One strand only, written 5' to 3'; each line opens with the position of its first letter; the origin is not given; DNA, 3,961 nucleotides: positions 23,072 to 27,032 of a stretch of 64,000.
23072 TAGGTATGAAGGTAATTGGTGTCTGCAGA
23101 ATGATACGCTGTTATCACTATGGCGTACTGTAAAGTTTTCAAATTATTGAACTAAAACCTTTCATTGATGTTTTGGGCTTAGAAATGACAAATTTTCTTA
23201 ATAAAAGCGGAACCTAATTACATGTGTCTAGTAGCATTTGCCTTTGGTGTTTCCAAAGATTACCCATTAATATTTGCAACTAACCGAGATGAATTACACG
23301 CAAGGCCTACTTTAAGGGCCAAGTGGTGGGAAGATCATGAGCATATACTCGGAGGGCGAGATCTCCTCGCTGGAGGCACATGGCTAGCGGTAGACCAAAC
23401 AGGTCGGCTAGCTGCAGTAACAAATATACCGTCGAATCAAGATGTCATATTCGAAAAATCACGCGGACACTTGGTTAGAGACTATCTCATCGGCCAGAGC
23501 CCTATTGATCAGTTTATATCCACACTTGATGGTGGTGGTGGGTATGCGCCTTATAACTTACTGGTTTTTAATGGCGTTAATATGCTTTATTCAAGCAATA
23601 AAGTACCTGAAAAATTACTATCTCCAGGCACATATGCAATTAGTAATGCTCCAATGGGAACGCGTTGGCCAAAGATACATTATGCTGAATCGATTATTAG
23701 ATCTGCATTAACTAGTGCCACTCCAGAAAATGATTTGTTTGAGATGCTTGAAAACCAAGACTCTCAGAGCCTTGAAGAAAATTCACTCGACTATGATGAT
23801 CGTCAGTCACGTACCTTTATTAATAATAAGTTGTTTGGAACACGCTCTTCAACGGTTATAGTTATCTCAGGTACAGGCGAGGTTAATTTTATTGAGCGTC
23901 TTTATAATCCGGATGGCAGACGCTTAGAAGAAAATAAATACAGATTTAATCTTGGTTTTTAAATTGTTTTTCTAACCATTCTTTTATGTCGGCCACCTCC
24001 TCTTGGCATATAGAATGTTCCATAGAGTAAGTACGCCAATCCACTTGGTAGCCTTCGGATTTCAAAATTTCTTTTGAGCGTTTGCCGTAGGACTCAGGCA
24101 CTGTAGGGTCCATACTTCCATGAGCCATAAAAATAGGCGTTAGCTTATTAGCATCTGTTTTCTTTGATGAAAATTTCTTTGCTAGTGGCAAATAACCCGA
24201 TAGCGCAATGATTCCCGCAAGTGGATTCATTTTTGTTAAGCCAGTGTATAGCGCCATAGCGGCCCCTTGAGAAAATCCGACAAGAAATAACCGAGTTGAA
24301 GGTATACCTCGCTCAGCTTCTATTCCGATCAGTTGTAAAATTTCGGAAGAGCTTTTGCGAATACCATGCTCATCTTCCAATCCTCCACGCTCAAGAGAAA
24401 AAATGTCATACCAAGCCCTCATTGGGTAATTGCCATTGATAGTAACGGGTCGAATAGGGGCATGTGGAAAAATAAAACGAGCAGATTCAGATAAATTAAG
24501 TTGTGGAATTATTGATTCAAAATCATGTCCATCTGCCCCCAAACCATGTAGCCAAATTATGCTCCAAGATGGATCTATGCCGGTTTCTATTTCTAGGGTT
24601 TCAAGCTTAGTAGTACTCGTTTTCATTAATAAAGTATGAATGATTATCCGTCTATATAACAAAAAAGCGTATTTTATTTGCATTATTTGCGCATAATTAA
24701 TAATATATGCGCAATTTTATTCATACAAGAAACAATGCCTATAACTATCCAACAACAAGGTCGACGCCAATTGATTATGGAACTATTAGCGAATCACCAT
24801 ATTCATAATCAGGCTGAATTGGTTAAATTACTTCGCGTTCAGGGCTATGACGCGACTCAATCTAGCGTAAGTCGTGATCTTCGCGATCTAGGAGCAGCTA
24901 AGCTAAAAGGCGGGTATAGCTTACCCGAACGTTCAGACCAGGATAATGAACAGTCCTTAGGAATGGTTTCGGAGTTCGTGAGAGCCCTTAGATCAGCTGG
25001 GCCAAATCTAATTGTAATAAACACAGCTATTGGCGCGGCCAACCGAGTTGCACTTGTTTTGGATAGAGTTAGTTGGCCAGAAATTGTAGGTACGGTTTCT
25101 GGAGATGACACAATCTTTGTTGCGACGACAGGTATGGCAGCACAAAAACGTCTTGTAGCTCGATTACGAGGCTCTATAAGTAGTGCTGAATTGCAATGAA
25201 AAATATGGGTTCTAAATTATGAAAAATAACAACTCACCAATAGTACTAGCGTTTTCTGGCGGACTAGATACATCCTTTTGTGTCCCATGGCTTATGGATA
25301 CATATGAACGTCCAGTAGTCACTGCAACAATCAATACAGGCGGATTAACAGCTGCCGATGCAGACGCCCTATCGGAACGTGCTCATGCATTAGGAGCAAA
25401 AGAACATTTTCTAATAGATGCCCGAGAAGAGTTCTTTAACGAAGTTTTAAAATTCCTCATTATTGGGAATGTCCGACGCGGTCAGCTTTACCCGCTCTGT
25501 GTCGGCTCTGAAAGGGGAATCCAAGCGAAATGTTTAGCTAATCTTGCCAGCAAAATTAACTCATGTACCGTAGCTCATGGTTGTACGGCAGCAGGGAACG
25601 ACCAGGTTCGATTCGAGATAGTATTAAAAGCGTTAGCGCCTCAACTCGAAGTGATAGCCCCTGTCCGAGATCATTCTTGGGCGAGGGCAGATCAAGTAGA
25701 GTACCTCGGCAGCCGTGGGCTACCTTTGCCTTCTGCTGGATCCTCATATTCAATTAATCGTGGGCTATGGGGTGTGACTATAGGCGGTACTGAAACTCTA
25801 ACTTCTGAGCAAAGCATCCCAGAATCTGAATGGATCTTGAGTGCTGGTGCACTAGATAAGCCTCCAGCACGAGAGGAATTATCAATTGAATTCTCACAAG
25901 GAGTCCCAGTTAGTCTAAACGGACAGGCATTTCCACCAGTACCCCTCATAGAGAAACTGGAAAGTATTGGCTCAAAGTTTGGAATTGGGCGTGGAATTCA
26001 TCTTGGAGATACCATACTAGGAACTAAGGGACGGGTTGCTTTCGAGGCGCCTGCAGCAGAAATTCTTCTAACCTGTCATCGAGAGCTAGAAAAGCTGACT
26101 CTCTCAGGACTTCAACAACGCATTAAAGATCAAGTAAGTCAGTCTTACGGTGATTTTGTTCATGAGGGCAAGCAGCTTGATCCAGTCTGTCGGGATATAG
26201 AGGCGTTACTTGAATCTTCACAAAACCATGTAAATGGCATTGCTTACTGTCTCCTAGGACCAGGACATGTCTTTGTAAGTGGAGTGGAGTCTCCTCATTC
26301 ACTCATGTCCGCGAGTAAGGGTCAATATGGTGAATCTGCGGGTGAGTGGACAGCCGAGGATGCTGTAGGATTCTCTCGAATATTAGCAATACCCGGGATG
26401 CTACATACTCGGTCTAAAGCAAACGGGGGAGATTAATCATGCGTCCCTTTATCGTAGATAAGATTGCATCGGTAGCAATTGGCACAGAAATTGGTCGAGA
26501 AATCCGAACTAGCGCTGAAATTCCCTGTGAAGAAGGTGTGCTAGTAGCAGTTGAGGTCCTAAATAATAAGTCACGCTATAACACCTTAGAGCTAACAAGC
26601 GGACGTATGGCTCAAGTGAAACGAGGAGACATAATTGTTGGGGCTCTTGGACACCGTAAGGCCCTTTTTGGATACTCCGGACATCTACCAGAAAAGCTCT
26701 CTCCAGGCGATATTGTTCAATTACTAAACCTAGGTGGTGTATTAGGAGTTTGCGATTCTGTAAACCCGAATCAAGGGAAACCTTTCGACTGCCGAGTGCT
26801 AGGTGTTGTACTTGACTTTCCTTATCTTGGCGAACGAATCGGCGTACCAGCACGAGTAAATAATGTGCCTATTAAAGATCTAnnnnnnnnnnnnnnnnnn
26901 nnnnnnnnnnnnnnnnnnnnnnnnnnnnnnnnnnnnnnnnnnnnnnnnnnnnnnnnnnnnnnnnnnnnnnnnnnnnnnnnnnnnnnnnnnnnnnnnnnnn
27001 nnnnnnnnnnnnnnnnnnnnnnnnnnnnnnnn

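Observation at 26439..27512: Unassigned P-loop protein hard-wired into the arginine operon: candidate for a missing arginine-pathway step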

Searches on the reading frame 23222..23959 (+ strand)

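Call 14: search_protein_families(library=pfam, proteins=[window:23222-23959:+], max_evalue=0.001)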
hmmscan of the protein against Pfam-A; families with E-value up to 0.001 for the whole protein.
window:23222-23959:+ (246 aa): 1 family
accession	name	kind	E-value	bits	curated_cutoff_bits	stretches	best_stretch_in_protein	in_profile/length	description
PF05742.17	TANGO2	-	4.5e-56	191.3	22.6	1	1-229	1-256/257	Transport and Golgi organisation 2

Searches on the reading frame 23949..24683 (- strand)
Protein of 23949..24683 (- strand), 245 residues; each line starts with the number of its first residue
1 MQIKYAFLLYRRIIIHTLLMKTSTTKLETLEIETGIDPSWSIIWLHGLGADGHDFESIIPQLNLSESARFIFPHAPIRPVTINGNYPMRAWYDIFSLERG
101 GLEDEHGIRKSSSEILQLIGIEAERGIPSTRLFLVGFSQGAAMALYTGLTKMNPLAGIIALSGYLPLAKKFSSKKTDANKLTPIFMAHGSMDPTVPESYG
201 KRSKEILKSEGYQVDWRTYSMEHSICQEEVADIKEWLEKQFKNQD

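Call 14: search_protein_families(library=pfam, proteins=[window:23949-24683:-], max_evalue=0.001)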
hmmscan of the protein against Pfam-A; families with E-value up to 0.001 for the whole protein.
window:23949-24683:- (245 aa): 4 families
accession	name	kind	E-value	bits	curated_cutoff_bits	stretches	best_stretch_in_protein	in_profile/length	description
PF02230.22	Abhydrolase_2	-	1.9e-57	195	23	1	40-239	15-215/217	Phospholipase/Carboxylesterase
PF03959.19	FSH1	-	8.4e-07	29.3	21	1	42-224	7-200/211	Serine hydrolase (FSH1)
PF00561.26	Abhydrolase_1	-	3.2e-05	24.2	25.8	0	129-165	68-103/245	alpha/beta hydrolase fold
PF01738.24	DLH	-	0.00082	19.4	21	0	128-229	95-192/217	Dienelactone hydrolase family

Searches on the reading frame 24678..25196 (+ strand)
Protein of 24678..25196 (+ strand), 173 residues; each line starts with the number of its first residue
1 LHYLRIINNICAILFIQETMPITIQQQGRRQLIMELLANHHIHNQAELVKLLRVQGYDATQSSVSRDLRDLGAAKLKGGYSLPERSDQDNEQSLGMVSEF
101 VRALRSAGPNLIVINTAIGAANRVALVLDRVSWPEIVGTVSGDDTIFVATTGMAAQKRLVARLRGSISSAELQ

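Call 3: search_protein_families(library=pfam, proteins=[window:24678-25196:+], max_evalue=0.01)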
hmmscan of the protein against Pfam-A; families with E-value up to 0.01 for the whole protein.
window:24678-25196:+ (173 aa): 2 families
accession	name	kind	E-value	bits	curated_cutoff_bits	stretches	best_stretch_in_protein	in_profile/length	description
PF02863.23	Arg_repressor_C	-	8.8e-17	61.2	25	1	110-164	13-67/68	Arginine repressor, C-terminal domain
PF01316.27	Arg_repressor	-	6.6e-16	58.3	27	1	24-77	1-54/70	Arginine repressor, DNA binding domain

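Call 4: search_protein_families(library=ncbifam, proteins=[window:24678-25196:+], max_evalue=0.01)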
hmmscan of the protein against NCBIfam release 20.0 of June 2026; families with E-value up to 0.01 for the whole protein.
window:24678-25196:+ (173 aa): 5 families
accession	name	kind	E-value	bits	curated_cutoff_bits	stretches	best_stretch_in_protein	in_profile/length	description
TIGR01529.1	argR_whole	equivalog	1e-32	113.1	130.45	1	28-163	2-142/146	arginine repressor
NF002880.0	PRK03341.1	equivalog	5.3e-26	91.2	200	1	21-163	10-163/170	arginine repressor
NF003281.1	PRK04280.1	equivalog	3.6e-23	82.4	182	1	29-163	5-144/148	transcriptional regulator AhrC/ArgR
NF001680.0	PRK00441.1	equivalog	1.8e-20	73.6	184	1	29-167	5-148/150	arginine repressor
NF003457.0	PRK05066.1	equivalog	6.6e-18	64.7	194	1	30-165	11-150/156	transcriptional regulator ArgR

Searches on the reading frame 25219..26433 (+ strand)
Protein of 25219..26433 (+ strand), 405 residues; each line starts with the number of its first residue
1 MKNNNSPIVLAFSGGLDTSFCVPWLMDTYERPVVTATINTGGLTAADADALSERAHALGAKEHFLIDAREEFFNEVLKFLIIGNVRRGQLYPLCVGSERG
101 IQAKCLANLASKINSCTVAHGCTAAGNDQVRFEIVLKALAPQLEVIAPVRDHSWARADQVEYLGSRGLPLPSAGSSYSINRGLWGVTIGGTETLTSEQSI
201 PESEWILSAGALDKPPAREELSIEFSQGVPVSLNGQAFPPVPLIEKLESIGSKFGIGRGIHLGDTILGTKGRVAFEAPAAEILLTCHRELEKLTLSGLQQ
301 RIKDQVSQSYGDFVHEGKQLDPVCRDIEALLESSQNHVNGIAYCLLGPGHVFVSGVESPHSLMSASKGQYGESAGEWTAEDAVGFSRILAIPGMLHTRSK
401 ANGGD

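Call 3: search_protein_families(library=pfam, proteins=[window:25219-26433:+], max_evalue=0.01)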
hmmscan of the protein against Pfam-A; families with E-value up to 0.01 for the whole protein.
window:25219-26433:+ (405 aa): 2 families
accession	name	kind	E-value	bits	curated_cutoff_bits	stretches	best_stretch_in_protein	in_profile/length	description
PF00764.25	Arginosuc_synth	-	3.6e-43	147.8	27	1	8-169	2-162/162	Arginosuccinate synthase N-terminal HUP domain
PF20979.2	Arginosuc_syn_C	-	4e-39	134.9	27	1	177-392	1-215/219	Arginosuccinate synthase C-terminal domain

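Call 4: search_protein_families(library=ncbifam, proteins=[window:25219-26433:+], max_evalue=0.01)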
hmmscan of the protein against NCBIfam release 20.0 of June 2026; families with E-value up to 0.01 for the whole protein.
window:25219-26433:+ (405 aa): 7 families
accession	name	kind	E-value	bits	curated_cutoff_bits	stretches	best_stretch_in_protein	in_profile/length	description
NF001770.0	PRK00509.1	equivalog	8.3e-90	301.7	334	1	5-398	4-396/401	argininosuccinate synthase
NF003385.0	PRK04527.1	equivalog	9.4e-88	294.5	603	1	6-393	4-389/401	argininosuccinate synthase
TIGR00032.1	argG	equivalog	1.3e-85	288.1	268.2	1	8-398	2-391/394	argininosuccinate synthase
NF010392.0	PRK13820.1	equivalog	2.8e-82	276.9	512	1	7-396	4-388/395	argininosuccinate synthase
NF038212.1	argG_rel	exception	1.1e-28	100.2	425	1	3-353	12-358/381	argininosuccinate synthase-related protein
NF003779.0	PRK05370.1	equivalog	7.5e-24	84.3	657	1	8-322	14-339/448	argininosuccinate synthase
NF011258.0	PRK14664.1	equivalog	1.6e-05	24.2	680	1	1-122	1-116/362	tRNA 2-thiouridine(34) synthase MnmA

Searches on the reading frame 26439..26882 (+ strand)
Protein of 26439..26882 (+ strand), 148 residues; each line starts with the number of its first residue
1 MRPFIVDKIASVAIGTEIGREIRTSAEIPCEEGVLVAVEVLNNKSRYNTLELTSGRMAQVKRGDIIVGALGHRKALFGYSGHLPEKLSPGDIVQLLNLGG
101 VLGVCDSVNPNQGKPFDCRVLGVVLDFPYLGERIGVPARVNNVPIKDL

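Call 70: predict_structure(alignment_id=A4)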
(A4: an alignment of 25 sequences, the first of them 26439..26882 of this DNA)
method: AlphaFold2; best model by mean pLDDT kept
length: 148 residues; sequences in the alignment: 25
mean_pLDDT: 93.9   pTM: 0.88
mean pLDDT of the five models: 93.9, 93.3, 93.3, 93.2, 92.5
residues with pLDDT >= 90: 129; 70-90: 12; 50-70: 6; < 50: 1
segments of 3 or more residues with pLDDT < 50: none
pLDDT, mean of each block of 10 residues (from residue 1): 96 95 97 98 96 98 98 93 98 98 96 96 92 89 59
secondary structure, 60 per line:
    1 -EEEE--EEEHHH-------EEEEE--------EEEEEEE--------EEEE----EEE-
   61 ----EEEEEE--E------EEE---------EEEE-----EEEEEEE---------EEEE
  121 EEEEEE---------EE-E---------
elements in order: E2-5 E8-10 E21-25 E34-40 E49-52 E57-59 E65-70 E80-82 E92-95 E101-107 E117-126

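Call 73: fold_search(model_id=the predicted structure, library=pdb)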
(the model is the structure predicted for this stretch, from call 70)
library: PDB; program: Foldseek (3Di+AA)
matches with E <= 10: 146; with E <= 0.001: 0
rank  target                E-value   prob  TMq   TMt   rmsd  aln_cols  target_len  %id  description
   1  8eon_F                1.1e+00  0.03  0.14  0.11  20.0       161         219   12  Pseudomonas phage E217 baseplate complex (released 2023-07-26)
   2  5d8e_C                2.0e+00  0.02  0.14  0.17  14.2       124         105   12  crystal structure of SSB from homo sapiens (released 2016-08-17)
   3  6xtx_A                2.1e+00  0.09  0.19  0.15  10.3        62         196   13  CryoEM structure of human CMG bound to ATPgammaS and DNA (released 2020-05-27)
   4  7fj1_B                2.1e+00  0.02  0.13  0.06  13.5       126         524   10  Cryo-EM structure of pseudorabies virus C-capsid (released 2022-06-22)
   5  8hku_AL2P             2.4e+00  0.02  0.14  0.10  13.9       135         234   13  Cryo-EM Structures and Translocation Mechanism of Crenarchaeota Ribosome (released 2023-08-16)
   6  8ouw_A                2.7e+00  0.09  0.19  0.15  10.2        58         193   16  Cryo-EM structure of CMG helicase bound to TIM-1/TIPN-1 and homodimeric DNSN-1 on fork DNA (Caenorhabditis elegans) (released 2023-08-16)
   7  3lag_A                2.7e+00  0.06  0.22  0.31   9.8       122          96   14  The crystal structure of a functionally unknown protein RPA4178 from Rhodopseudomonas palustris CGA009 (released 2010-01-19)
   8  3j3v_K                2.7e+00  0.04  0.14  0.16  11.0       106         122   10  Atomic model of the immature 50S subunit from Bacillus subtilis (state I-a) (released 2013-06-12)
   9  6y4h_MODEL_1_A        2.9e+00  0.01  0.14  0.12  15.3       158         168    8  Solution structure of cold-shock domain 7 and 8 of drosophila Upstream of N-Ras (Unr) (released 2020-07-29)
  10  1pys_B                3.4e+00  0.04  0.17  0.04  12.1        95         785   14  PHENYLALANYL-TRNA SYNTHETASE FROM THERMUS THERMOPHILUS (released 1997-11-19)
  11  7oya_A1               3.6e+00  0.01  0.16  0.11  15.6       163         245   12  Cryo-EM structure of the 1 hpf zebrafish embryo 80S ribosome (released 2022-07-13)
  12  5bxx_C                4.0e+00  0.08  0.19  0.25   9.7        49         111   16  Crystal structure of the ectoine synthase from the cold-adapted marine bacterium Sphingopyxis alaskensis (released 2016-04-27)
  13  3lag_B                4.0e+00  0.03  0.20  0.27  10.2       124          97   14  The crystal structure of a functionally unknown protein RPA4178 from Rhodopseudomonas palustris CGA009 (released 2010-01-19)
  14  9jmn_A                4.0e+00  0.01  0.11  0.03  16.8       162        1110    9  Cryo-EM structure of CN-HedgehogCoV (HKU31/Erinaceus amurensis/China/2014) S-trimer in a locked-1 conformation (released 2025-06-18)
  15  2axc                  4.2e+00  0.02  0.19  0.14  14.6       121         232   12  Crystal structure of ColE7 translocation domain (released 2006-03-14)
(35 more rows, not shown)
